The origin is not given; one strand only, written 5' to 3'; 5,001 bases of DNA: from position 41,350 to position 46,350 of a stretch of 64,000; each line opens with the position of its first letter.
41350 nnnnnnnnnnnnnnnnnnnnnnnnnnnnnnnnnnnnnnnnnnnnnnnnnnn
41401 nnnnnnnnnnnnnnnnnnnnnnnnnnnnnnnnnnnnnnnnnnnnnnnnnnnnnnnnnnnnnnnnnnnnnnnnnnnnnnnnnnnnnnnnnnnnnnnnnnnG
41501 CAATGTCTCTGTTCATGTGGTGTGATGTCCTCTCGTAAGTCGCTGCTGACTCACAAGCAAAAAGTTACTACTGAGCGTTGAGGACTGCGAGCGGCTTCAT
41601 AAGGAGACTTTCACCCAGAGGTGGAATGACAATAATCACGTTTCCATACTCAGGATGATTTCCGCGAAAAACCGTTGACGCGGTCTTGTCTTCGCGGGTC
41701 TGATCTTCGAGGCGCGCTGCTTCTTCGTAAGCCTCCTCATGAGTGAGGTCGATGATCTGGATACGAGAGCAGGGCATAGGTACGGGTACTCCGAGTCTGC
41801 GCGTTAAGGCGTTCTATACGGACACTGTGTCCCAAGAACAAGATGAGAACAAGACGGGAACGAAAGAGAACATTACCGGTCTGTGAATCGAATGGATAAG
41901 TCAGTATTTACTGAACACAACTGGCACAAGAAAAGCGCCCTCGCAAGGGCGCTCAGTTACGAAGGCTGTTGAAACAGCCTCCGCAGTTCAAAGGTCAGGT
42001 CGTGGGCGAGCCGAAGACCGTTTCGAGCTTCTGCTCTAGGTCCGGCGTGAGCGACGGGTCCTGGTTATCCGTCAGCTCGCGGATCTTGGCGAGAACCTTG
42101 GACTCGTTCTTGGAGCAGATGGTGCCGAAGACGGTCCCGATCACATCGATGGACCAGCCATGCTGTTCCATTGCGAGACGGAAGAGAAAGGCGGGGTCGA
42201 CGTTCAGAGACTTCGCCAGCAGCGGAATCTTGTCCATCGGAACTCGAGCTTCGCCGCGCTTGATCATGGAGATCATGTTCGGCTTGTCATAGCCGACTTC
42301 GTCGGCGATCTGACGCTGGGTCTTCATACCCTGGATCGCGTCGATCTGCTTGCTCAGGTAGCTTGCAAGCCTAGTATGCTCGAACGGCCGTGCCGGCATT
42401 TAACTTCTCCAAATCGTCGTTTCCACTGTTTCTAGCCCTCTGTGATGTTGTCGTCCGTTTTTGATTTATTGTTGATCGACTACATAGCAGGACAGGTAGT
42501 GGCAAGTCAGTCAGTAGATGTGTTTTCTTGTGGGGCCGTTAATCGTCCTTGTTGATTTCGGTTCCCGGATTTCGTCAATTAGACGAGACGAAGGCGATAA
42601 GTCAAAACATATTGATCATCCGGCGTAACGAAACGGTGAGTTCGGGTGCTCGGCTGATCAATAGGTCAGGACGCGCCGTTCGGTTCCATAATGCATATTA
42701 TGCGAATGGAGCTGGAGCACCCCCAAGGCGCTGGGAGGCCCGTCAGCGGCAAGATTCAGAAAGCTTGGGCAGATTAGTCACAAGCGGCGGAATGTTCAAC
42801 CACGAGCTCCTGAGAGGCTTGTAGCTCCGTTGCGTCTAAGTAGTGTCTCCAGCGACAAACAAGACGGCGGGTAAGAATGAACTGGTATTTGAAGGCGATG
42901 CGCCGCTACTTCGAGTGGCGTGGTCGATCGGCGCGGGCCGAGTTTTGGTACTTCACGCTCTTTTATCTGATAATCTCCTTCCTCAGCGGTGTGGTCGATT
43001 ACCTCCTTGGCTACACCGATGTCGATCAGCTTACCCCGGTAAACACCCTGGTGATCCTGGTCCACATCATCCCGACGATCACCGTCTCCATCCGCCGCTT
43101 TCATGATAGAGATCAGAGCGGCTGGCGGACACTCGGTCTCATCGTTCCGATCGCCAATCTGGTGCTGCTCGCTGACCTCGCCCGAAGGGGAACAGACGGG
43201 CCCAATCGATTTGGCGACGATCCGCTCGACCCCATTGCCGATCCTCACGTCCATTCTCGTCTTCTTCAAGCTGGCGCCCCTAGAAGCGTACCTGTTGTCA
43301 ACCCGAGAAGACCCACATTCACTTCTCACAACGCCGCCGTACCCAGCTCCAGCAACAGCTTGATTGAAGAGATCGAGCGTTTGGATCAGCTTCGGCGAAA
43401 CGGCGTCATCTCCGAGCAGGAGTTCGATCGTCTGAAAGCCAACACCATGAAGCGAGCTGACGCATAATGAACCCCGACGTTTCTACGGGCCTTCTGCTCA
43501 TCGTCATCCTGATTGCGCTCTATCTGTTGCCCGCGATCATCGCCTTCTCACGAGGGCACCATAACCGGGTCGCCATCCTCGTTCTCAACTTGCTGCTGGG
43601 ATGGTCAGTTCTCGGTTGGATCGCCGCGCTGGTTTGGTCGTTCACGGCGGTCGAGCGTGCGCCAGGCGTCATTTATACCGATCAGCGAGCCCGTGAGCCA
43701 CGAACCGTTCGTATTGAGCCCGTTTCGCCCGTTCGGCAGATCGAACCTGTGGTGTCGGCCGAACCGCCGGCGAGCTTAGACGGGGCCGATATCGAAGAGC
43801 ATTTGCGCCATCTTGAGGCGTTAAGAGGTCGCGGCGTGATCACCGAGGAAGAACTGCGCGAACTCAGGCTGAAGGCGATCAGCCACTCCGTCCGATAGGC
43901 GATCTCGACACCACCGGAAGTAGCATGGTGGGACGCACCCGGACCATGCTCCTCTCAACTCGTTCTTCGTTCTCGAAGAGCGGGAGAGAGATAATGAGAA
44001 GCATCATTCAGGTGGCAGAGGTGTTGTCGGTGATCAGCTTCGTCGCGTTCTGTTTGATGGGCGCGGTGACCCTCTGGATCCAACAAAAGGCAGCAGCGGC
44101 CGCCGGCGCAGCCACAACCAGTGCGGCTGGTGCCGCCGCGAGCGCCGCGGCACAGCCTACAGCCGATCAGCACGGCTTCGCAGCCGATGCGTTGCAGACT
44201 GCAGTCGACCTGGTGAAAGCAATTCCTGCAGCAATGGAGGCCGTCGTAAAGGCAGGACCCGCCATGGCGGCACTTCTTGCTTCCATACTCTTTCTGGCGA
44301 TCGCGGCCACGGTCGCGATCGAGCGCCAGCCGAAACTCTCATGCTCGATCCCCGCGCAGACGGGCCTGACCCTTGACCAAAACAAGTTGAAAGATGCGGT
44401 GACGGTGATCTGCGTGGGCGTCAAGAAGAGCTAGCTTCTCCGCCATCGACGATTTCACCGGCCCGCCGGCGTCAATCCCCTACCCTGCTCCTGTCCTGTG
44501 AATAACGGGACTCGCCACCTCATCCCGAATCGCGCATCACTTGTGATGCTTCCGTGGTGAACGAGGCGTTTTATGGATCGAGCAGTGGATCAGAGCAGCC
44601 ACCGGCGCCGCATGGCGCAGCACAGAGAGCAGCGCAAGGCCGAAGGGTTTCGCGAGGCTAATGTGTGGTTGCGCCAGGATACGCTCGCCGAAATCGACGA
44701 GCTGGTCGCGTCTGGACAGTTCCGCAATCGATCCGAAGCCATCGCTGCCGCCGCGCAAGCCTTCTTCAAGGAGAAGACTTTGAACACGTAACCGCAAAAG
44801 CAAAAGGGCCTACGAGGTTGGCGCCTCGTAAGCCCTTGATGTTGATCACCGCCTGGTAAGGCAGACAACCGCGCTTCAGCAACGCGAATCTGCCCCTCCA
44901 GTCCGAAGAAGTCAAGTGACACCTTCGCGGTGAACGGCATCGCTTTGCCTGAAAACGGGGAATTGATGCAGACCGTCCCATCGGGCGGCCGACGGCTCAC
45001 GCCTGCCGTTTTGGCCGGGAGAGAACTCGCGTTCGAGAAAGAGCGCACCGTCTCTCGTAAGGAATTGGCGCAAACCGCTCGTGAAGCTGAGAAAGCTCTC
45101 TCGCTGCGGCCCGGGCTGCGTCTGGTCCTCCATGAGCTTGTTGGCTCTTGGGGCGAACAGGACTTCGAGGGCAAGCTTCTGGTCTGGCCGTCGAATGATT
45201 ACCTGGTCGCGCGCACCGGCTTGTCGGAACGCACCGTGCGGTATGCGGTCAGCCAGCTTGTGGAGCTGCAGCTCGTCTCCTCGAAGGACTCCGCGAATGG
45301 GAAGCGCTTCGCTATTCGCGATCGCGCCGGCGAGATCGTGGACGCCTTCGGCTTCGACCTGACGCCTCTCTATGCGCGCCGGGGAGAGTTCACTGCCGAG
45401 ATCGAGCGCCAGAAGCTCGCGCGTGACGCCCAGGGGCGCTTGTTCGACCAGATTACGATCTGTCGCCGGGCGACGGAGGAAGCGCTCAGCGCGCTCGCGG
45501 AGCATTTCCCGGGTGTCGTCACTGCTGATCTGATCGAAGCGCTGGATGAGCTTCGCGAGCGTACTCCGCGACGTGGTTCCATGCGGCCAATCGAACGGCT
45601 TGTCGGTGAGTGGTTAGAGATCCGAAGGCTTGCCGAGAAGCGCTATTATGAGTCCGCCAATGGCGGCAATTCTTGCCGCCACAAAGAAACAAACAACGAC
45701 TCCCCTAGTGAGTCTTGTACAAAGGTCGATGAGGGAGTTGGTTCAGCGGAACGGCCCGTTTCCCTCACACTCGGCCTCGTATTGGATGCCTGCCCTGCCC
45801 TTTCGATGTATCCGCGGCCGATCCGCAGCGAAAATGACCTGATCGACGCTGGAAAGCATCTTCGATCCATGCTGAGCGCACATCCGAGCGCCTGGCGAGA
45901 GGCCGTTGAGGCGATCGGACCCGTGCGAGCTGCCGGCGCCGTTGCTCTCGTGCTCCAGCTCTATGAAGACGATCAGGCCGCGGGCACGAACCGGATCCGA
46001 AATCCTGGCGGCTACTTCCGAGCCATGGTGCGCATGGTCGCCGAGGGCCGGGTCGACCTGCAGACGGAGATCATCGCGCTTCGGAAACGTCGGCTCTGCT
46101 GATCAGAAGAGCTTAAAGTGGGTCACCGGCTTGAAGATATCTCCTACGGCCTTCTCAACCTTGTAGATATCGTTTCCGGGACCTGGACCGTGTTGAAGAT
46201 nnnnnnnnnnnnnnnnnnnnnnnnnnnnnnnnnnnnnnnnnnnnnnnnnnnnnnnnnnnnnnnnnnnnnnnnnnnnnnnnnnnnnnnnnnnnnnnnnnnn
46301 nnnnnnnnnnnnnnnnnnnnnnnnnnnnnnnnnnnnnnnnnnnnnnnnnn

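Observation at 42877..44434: Plus-strand membrane-protein island (DUF805-SHOCT, Imm-SHOCT, Ala-rich TM protein) opposite an XRE regulator: candidate superinfection-exclusion module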

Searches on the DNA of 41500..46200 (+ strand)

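Call 7: search_dna_similar(query=window:41500-46200:+, collection=phages, mode=distant, max_rows=15)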
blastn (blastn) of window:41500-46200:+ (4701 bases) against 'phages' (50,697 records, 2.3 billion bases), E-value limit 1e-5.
Records with a match: 7; places in all: 7; records where one place covers at least 80% of the query: 0.
Best place of each record, by identity: 60-80% 7.
By first word of the organism name: Rhizobium 7.
By host as written in the record: Rhizobium etli CFN42 2; Rhizobium phaseoli N1_10 1; Rhizobium phaseoli N1_15 1; Rhizobium phaseoli N2_6 1; Rhizobium etli Y2_11 1; Rhizobium etli Y2_17 1.
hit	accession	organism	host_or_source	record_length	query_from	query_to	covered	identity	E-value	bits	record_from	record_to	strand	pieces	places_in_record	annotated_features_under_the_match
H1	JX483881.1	Rhizobium phage RHEph10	Rhizobium etli CFN42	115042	3680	4034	8%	67.6%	7e-17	97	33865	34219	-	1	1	putative DNA replication protein, repC family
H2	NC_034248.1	Rhizobium phage RHEph10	Rhizobium etli CFN42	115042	3680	4034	8%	67.6%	7e-17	97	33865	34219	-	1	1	replication protein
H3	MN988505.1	Rhizobium phage RHph_N1_10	Rhizobium phaseoli N1_10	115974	3680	4032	8%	67.7%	9e-16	93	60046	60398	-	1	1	putative replication protein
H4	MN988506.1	Rhizobium phage RHph_N1_15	Rhizobium phaseoli N1_15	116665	3680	4032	8%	67.7%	9e-16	93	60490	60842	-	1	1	putative replication protein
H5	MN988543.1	Rhizobium phage RHph_N2_6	Rhizobium phaseoli N2_6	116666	3680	4032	8%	67.7%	9e-16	93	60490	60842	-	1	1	putative replication protein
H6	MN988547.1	Rhizobium phage RHph_Y2_11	Rhizobium etli Y2_11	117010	3680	3891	5%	70.0%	6e-12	82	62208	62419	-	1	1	putative replication protein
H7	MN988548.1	Rhizobium phage RHph_Y2_17_1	Rhizobium etli Y2_17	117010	3680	3891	5%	70.0%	6e-12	82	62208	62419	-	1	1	putative replication protein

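Call 8: search_dna_similar(query=window:41500-46200:+, collection=plasmids, mode=distant, max_rows=15)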
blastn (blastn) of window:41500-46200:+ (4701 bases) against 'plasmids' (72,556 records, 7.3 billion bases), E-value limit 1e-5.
Records with a match: 28; places in all: 33; records where one place covers at least 80% of the query: 0.
Best place of each record, by identity: 80-90% 2; 60-80% 26.
By first word of the organism name: Microvirga 13; Methylobacterium 7; Methylocystis 5; Bosea 1; Acuticoccus 1; Thauera 1.
By predicted mobility (MOB-suite, as given by PLSDB): non-mobilizable 24; mobilizable 4.
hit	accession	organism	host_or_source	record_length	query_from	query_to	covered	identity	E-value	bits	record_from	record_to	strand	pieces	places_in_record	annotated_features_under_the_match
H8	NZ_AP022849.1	Bosea sp. ANAM02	Callyspongia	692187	3423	4584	25%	64.0%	2e-29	140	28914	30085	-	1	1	repC: plasmid replication protein RepC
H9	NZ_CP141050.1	Microvirga lotononidis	-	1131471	3482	4593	16%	66.8%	9e-28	209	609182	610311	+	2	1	none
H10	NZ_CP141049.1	Microvirga lotononidis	-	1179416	3482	4586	16%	66.3%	5e-25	192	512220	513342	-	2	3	none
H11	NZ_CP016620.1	Microvirga ossetica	Vicia alpestris,cell culture,nodules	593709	3482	4566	16%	66.9%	3e-22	204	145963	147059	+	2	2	repC: plasmid replication protein RepC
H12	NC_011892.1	Methylobacterium nodulans ORS 2060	-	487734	3489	4218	16%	66.4%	9e-41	178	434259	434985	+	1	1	repC: plasmid replication protein RepC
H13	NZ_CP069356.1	Microvirga sp. VF16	Vachellia farnesiana,Cell culture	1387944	3429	4539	15%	66.9%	1e-20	195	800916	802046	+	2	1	none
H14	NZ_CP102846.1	Microvirga terrae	soil,soil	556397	3482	4539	15%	66.1%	3e-15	161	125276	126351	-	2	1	repC: plasmid replication protein RepC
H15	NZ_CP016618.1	Microvirga ossetica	Vicia alpestris,cell culture,nodules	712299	3466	4540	12%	70.6%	1e-39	268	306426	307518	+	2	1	repC: plasmid replication protein RepC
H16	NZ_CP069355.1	Microvirga sp. VF16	Vachellia farnesiana,Cell culture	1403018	3429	4013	12%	67.0%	2e-35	160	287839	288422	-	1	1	none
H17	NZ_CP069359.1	Microvirga sp. VF16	Vachellia farnesiana,Cell culture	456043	3482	4539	12%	68.7%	6e-30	217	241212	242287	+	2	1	repC: plasmid replication protein RepC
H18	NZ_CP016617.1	Microvirga ossetica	Vicia alpestris,cell culture,nodules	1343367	3429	4013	12%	66.0%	2e-29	140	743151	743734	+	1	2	none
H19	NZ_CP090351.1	Methylobacterium oryzae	single cell,soil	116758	752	3867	12%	67.9%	2e-23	186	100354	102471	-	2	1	repC: replication initiation protein RepC | hypothetical protein | helix-turn-helix transcriptional regulator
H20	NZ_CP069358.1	Microvirga sp. VF16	Vachellia farnesiana,Cell culture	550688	3650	4561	11%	69.4%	2e-24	206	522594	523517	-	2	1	repC: plasmid replication protein RepC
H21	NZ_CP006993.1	Methylobacterium sp. AMS5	-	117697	3677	4228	12%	65.3%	4e-20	110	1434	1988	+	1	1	repC: plasmid replication protein RepC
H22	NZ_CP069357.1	Microvirga sp. VF16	Vachellia farnesiana,Cell culture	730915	3482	4005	11%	68.0%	1e-38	170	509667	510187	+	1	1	repC: plasmid replication protein RepC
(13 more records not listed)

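Call 13: get_annotated_region(hit=H1, flank=9000)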
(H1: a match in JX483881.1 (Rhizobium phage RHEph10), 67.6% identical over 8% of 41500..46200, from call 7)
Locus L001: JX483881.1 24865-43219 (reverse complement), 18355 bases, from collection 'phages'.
description: Rhizobium phage RHEph10, complete genome.
organism: Rhizobium phage RHEph10 (NCBI taxid 1220717)
taxonomy: Viruses; Duplodnaviria; Heunggongvirae; Uroviricota; Caudoviricetes
host: Rhizobium etli CFN42; source: -; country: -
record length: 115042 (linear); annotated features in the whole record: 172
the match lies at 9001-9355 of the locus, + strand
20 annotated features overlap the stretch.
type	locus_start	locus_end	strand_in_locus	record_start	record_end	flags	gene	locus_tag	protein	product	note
CDS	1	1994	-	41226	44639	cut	-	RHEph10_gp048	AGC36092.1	putative DNA polymerase III protein alpha subunit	PHP, C-terminal, DNA polymerase III, alpha subunit, uracil-DNA glycosylase-like, bacterial DNA polymerase III, alpha ...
CDS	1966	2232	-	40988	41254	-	-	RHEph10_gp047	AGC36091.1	hypothetical protein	-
CDS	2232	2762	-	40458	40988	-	-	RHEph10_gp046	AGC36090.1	hypothetical protein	-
CDS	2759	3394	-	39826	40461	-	-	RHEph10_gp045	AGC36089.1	putative RNA polymerase sigma factor protein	RNA polymerase sigma-70 region 2; GO_function: GO:0003677 - DNA binding; GO_function: GO:0003700 - transcription factor ...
CDS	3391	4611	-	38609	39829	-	-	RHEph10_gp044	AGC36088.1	putative cobalamin biosynthesis protein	CobS; ATPase, AAA-5, CbbQ/NirQ/NorQ C-terminal, POG1859; GO_function: GO:0005524 - ATP binding; GO_function: GO:0016887 ...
CDS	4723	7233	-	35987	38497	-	-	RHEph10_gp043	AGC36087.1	putative cobalamin biosynthesis protein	cobalt chelatase, CobT subunit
CDS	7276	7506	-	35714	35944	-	-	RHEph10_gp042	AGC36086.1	hypothetical protein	-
CDS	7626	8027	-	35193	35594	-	-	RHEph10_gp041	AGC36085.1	hypothetical protein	-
CDS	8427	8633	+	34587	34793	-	-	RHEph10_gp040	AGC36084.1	hypothetical protein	-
CDS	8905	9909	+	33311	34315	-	-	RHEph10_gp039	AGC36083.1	putative DNA replication protein, repC family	replication protein C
CDS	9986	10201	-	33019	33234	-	-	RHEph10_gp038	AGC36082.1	hypothetical protein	-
CDS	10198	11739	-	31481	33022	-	-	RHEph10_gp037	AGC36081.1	putative ATP-dependent DNA ligase protein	DNA ligase, ATP-dependent, C-terminal, POG0469; POG0135; POG0470; GO_function: GO:0003910 - DNA ligase (ATP) activity; ...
CDS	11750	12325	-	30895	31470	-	-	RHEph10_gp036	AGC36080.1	hypothetical protein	-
CDS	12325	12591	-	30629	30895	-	-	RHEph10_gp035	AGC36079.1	hypothetical protein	-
CDS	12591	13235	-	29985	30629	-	-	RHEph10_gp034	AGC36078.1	hypothetical protein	WGR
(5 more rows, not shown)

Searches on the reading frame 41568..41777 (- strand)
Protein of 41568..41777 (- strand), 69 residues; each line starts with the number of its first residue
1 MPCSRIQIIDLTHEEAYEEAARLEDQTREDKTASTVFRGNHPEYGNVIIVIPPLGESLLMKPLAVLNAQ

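Call 3: search_protein_families(library=pfam, proteins=[window:41568-41777:-], max_evalue=1)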
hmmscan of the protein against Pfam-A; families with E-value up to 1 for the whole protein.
window:41568-41777:- (69 aa): 1 family
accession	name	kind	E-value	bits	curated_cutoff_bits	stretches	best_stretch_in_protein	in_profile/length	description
PF01993.23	MTD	-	0.052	13.4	25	1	8-48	224-264/274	methylene-5,6,7,8-tetrahydromethanopterin dehydrogenase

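Call 4: search_protein_families(library=phrogs, proteins=[window:41568-41777:-], max_evalue=0.1)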
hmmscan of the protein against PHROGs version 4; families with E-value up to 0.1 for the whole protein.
window:41568-41777:- (69 aa): 0 families
